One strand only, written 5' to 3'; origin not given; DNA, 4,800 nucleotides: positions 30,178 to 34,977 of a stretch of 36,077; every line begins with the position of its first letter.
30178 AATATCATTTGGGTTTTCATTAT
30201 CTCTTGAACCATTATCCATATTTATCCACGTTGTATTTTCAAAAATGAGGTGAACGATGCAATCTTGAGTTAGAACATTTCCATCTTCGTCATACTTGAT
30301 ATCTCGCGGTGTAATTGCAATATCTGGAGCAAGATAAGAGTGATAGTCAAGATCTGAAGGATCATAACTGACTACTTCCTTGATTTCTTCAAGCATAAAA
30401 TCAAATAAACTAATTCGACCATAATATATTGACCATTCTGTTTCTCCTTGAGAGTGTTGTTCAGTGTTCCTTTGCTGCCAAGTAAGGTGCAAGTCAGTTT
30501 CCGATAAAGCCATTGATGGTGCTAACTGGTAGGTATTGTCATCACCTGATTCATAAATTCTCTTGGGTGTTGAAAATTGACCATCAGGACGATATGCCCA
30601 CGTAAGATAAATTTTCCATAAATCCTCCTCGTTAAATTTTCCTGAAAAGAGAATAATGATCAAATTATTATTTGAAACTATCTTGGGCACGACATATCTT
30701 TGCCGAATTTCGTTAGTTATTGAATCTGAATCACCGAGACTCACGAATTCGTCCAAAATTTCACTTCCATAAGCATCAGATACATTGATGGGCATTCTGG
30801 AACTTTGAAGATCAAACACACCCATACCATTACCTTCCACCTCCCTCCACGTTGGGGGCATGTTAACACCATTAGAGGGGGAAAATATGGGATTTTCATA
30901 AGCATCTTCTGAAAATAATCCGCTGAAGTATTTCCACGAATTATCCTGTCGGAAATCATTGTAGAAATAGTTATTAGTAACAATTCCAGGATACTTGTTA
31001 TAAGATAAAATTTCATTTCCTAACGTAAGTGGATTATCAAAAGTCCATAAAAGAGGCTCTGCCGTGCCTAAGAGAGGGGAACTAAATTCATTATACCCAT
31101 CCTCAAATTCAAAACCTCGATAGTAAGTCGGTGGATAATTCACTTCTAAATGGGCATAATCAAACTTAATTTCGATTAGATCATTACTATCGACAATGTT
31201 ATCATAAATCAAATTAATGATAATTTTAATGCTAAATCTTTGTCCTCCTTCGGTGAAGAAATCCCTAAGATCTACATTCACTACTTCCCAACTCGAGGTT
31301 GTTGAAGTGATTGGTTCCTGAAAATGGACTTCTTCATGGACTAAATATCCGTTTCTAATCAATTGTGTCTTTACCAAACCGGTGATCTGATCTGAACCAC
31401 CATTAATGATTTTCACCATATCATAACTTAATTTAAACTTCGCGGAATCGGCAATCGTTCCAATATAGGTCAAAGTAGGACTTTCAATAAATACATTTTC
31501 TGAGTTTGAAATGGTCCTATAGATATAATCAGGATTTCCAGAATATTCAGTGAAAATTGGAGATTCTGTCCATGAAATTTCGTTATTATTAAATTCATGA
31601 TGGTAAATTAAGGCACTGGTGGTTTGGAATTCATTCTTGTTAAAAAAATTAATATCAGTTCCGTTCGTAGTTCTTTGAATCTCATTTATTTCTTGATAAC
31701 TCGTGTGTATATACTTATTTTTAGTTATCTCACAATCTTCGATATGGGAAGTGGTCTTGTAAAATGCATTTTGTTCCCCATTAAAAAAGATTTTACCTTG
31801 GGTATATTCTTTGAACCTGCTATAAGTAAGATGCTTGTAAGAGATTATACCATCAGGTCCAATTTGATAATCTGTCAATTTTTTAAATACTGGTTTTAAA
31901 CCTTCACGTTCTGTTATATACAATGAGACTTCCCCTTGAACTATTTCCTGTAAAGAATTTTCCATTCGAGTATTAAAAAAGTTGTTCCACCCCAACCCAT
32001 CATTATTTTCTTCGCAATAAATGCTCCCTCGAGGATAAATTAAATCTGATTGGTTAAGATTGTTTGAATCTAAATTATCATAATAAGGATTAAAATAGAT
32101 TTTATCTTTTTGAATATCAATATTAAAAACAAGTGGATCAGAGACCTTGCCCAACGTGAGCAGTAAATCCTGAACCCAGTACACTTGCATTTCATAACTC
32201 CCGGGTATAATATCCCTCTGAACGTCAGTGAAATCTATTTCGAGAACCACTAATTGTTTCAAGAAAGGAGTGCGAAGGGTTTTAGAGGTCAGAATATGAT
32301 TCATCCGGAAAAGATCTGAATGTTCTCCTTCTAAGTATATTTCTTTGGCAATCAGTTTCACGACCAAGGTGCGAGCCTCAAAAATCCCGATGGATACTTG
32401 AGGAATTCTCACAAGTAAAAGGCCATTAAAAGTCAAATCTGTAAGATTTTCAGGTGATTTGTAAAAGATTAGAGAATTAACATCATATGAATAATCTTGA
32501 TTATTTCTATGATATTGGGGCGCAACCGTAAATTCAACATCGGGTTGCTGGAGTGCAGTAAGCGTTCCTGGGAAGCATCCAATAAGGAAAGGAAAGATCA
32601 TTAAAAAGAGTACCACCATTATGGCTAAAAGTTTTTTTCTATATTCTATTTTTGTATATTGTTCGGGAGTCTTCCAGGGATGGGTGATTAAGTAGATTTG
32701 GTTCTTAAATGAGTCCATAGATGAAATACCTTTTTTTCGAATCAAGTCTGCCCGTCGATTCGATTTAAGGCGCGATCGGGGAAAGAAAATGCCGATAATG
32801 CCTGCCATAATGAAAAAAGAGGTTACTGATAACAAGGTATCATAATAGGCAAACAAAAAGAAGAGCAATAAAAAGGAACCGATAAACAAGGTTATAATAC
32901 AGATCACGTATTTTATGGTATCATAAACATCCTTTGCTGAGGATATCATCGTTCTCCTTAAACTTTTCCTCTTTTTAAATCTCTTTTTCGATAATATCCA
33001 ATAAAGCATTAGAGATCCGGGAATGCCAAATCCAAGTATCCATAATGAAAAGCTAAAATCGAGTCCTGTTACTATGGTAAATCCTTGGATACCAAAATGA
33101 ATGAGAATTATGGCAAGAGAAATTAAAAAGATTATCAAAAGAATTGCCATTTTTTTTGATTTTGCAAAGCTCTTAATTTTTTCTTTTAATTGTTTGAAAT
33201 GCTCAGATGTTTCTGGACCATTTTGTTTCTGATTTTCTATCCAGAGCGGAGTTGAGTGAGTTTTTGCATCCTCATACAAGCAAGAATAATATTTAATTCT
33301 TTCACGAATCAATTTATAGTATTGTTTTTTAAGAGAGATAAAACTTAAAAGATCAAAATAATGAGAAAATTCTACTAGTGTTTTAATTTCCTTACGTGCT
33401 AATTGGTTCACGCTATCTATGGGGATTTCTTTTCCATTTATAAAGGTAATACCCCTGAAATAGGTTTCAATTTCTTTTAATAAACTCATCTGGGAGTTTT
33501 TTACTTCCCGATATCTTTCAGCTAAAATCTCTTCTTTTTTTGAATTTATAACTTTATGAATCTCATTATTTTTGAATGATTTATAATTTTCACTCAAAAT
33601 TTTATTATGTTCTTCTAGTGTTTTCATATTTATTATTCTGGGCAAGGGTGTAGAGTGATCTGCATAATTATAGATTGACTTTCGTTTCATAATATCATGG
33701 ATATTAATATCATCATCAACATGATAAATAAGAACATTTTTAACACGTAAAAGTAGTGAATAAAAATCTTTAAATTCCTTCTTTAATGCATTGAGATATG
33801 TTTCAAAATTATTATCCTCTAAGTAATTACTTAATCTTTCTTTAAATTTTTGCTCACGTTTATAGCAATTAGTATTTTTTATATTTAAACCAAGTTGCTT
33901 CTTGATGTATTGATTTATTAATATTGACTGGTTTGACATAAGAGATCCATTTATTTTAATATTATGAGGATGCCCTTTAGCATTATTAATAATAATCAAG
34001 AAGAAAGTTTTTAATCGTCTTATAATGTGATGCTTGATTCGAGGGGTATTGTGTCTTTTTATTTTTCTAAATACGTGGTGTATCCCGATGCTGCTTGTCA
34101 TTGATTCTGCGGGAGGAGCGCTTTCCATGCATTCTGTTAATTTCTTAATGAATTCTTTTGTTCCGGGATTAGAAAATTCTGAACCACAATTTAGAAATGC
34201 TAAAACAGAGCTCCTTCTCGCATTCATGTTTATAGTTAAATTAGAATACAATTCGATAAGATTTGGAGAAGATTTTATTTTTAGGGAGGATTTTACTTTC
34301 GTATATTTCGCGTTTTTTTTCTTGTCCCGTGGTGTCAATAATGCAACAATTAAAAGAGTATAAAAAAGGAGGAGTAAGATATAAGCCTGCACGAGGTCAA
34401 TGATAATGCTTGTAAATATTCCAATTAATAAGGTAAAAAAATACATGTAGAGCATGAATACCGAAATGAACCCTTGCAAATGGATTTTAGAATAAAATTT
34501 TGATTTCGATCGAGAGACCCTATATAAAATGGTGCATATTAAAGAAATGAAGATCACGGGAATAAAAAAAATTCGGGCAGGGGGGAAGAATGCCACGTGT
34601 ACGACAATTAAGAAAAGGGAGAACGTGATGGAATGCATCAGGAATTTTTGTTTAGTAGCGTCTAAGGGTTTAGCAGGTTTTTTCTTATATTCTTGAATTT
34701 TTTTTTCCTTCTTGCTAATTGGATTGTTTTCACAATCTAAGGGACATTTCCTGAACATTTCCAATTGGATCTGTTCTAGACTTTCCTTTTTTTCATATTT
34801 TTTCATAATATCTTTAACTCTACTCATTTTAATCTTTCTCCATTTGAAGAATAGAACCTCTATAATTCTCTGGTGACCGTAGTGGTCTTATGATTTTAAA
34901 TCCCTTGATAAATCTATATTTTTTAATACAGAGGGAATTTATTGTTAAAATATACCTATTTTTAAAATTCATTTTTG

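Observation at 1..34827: One uninterrupted >=34.8-kb ORF (>=11,609 codons) missing from the supplied ORF track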

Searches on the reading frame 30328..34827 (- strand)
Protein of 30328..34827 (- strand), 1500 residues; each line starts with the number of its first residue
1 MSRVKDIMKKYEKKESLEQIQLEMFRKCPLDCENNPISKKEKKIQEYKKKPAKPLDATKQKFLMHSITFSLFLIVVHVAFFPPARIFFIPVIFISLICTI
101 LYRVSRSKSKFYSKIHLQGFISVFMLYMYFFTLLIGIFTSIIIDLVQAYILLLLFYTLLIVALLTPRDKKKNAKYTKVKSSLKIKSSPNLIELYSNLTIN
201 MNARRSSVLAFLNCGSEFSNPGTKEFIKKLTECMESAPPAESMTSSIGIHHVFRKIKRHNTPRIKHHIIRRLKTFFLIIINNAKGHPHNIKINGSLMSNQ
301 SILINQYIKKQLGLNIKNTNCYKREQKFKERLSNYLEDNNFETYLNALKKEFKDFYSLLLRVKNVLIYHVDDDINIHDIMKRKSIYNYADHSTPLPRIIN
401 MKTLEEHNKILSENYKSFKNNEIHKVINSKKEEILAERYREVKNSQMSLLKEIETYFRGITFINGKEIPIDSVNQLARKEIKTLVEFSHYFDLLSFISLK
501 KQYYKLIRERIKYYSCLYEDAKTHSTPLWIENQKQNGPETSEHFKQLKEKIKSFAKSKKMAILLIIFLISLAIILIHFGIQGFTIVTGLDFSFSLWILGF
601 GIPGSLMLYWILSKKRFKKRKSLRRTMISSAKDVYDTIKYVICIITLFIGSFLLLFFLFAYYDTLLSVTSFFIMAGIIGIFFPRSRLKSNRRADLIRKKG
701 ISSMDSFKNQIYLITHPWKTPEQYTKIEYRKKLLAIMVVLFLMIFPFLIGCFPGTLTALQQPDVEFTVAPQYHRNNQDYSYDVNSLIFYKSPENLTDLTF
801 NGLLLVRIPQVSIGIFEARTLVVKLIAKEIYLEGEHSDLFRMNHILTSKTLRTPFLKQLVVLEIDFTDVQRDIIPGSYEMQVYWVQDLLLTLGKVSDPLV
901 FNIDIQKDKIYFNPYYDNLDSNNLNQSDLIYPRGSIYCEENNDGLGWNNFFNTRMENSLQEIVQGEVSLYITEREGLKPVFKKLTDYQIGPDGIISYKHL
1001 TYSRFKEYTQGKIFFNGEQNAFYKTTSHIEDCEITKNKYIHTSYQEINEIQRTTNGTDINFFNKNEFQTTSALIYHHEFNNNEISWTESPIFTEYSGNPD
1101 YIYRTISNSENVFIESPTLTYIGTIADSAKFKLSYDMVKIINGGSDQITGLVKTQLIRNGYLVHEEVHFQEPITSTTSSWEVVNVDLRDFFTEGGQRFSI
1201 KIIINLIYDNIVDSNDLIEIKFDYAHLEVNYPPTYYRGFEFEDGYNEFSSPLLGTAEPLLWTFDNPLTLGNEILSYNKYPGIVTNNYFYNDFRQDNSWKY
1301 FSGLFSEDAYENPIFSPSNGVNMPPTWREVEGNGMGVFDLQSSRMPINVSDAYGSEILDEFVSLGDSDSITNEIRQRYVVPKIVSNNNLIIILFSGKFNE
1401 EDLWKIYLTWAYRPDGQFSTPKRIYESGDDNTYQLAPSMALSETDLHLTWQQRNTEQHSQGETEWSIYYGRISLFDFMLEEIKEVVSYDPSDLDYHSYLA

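Call 13: find_related_loci(query=window:30328-34827:-, collection=genome_contigs, flank=10000)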
Query window:30328-34827:- (1500 aa) in genome_contigs; peptide patterns used: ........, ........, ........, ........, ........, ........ (x = any residue, [..] = any of these).
135 stretches matched a pattern, but none encodes a relative of the query by tblastn (E <= 1e-3).

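Call 46: search_protein_representatives(protein=window:31228-34827:-)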
Query: 1200 residues. Proteins with E-value up to 0.001 (for the whole library): 21; up to 1e-10: 17; up to 1e-30: 13. The best 21 are listed.
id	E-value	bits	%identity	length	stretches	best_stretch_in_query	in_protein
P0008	4.2e-107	376.0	36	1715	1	548-1199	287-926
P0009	1.0e-86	308.5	39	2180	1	737-1199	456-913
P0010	4.6e-86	306.3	34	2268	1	627-1200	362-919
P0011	5.0e-81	289.6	39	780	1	729-1171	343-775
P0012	2.0e-77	277.7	34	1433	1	593-1200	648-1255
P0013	6.4e-73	262.8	33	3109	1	564-1200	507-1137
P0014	7.0e-72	259.3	39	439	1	729-1139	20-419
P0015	2.1e-65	237.9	35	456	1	762-1200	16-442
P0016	5.1e-62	226.7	33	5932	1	578-1200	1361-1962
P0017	1.3e-57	212.0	38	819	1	840-1199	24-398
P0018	9.2e-44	166.2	35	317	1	820-1106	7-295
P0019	1.2e-42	162.5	33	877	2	765-1044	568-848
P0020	1.2e-33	132.7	34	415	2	731-1001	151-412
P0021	9.5e-19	83.4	42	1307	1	1073-1200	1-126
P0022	1.9e-17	79.1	54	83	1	1010-1088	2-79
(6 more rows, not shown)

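Call 47: find_encoding_contigs(protein=P0016, flank=10000, max_places=3)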
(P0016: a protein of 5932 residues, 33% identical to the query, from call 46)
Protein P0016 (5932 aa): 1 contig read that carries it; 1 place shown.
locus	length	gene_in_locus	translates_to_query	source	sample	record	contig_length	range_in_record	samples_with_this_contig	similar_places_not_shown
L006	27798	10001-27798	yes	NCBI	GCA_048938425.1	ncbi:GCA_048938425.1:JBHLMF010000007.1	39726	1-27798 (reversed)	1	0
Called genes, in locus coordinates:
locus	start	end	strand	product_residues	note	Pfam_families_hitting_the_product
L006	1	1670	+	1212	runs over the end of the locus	PF20473:MmeI_Mtase (faint), PF07669:Eco57I, PF12950:TaqI_C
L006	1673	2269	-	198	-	-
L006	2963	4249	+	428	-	-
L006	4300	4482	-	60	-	-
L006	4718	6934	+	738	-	-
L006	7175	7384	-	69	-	-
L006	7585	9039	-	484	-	-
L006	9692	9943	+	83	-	-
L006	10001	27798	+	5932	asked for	?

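Call 69: search_protein_families(library=pfam, proteins=[L006:2963-4249:+, L006:4718-6934:+, L006:7585-9039:-], max_evalue=0.01)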
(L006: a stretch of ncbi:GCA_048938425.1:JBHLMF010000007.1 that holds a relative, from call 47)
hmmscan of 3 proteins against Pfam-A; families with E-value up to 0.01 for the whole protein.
L006:2963-4249:+ (428 aa): 0 families

L006:4718-6934:+ (738 aa): 0 families

L006:7585-9039:- (484 aa): 0 families

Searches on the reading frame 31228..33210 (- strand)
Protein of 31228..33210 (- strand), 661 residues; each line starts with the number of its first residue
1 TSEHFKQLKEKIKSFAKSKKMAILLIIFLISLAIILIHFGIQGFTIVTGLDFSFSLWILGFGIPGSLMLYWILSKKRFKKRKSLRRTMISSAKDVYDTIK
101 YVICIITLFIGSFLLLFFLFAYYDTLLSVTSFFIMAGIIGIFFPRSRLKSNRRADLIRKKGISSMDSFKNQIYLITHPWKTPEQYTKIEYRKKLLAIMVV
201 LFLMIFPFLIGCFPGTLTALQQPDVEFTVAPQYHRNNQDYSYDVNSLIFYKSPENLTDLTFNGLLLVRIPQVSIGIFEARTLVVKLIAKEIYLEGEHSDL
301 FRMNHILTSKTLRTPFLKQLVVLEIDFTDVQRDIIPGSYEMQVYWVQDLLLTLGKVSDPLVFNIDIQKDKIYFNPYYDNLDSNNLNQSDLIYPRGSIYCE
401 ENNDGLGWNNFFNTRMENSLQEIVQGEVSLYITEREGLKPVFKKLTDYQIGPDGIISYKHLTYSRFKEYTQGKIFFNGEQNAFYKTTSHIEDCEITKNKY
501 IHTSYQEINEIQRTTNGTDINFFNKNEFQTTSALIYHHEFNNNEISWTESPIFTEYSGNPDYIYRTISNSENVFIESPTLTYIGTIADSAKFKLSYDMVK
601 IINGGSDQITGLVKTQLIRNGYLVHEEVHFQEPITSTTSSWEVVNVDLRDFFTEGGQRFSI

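Call 100: predict_structure(alignment_id=A7)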
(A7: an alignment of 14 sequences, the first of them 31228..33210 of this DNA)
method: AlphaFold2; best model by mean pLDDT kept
length: 661 residues; sequences in the alignment: 14
mean_pLDDT: 67.9   pTM: 0.47
mean pLDDT of the five models: 67.9, 67.4, 62.0, 61.3, 56.1
residues with pLDDT >= 90: 54; 70-90: 282; 50-70: 209; < 50: 116
segments of 3 or more residues with pLDDT < 50: 50-59, 74-90, 147-153, 177-184, 381-393, 494-545
pLDDT, mean of each block of 10 residues (from residue 1): 68 65 66 61 51 46 54 46 40 66 77 74 65 74 58 53 53 49 54 72 66 57 88 64 82 87 89 82 88 61 76 81 87 87 86 78 91 73 39 63 76 87 90 70 87 90 65 82 82 42 30 34 41 34 57 71 76 76 61 73 68 83 84 66 71 64 73
secondary structure, 60 per line:
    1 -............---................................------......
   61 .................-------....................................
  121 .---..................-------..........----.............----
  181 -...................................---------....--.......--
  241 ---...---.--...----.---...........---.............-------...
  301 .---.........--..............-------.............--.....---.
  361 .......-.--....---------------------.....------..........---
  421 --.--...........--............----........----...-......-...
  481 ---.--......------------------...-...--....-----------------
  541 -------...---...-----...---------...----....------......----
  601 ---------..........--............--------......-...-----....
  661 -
elements in order (helices of 4 or more, strands of 3 or more residues): H2-13 H17-48 H55-77 H85-121 H125-142 H150-159 H164-176 H182-216 E226-229 H232-238 E264-274 E278-290 H298-301 E305-313 E316-326 E337-349 E352-356 E360-367 E372-375 E397-401 E408-417 E426-436 E439-450 E455-462 E471-476 E487-492 H520-523 E548-550 E554-556 E562-564 E574-576 E581-584 E591-596 E610-619 E622-633 E642-647 E657-660

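Call 103: fold_search(model_id=the predicted structure, library=pdb)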
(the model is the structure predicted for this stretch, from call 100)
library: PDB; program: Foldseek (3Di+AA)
matches with E <= 10: 1208; with E <= 0.001: 13
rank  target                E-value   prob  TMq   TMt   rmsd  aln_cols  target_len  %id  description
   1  2os7_C                2.0e-04  0.96  0.09  0.24  16.9       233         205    8  Caf1M periplasmic chaperone tetramer (released 2007-04-17)
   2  8sgt_A                2.2e-04  0.92  0.13  0.13  34.4       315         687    8  Cryo-EM structure of human NCX1 in Ca2+ bound, activated state (group II in the presence of 0.5 mM Ca2+) (released 2023-10-11)
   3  2os7_E                2.4e-04  0.96  0.10  0.24  16.9       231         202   10  Caf1M periplasmic chaperone tetramer (released 2007-04-17)
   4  7q62_B                3.0e-04  0.97  0.16  0.14  15.2       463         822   10  Structure of TEV cleaved A2ML1 dimer (A2ML1-TT dimer) (released 2022-04-20)
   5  9fw9_C                3.9e-04  0.94  0.09  0.25  16.0       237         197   11  Cryo-EM structure of the type 1 pilus assembly platform as part of the FimA-bound chaperone-usher pilus complex (FimDH (released 2025-06-04)
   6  8jmw_A                5.0e-04  1.00  0.15  0.18  10.0       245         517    8  Fibril form of serine peptidase Vpr (released 2023-12-06)
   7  2os7_A                5.0e-04  0.91  0.09  0.24  17.1       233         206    8  Caf1M periplasmic chaperone tetramer (released 2007-04-17)
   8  9iv8                  6.6e-04  0.91  0.14  0.13  10.3       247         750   10  Cryo-EM structure of human NCX1 in PIP2 diC8 bound state (released 2025-03-19)
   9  4kkp_B                6.9e-04  0.82  0.10  0.21  18.8       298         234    9  Crystal structure of Vibrio cholerae RbmA (crystal form 2) (released 2013-05-22)
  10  6fjy_A                7.3e-04  0.89  0.09  0.23  18.4       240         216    8  Crystal structure of CsuC-CsuE chaperone-tip adhesion subunit pre-assembly complex from archaic chaperone-usher Csu pi (released 2018-05-16)
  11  9bdv_B                8.6e-04  0.96  0.16  0.28  12.5       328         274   10  NF-kappaB RelA homo-dimer bound to TA-centric kappaB DNA (released 2024-04-24)
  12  6k73_B                8.6e-04  0.95  0.11  0.28  15.5       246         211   16  Chaperone-tip adhesin complex is vital for synergistic activation of CFA/I fimbriae biogenesis (released 2020-06-10)
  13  8csw                  9.5e-04  0.99  0.17  0.17   7.9       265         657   11  Local refinement of protein 4.2 in Class 2 of erythrocyte ankyrin-1 complex (released 2022-07-20)
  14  8oxv_A                1.4e-03  0.97  0.17  0.16  11.9       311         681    9  Transglutaminase 3 zymogen in complex with DH patient-derived Fab DH63-B02 (released 2023-10-18)
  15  5i0d_A                1.4e-03  0.77  0.11  0.08  15.2       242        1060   12  Cycloalternan-forming enzyme from Listeria monocytogenes in complex with cycloalternan (released 2016-12-14)
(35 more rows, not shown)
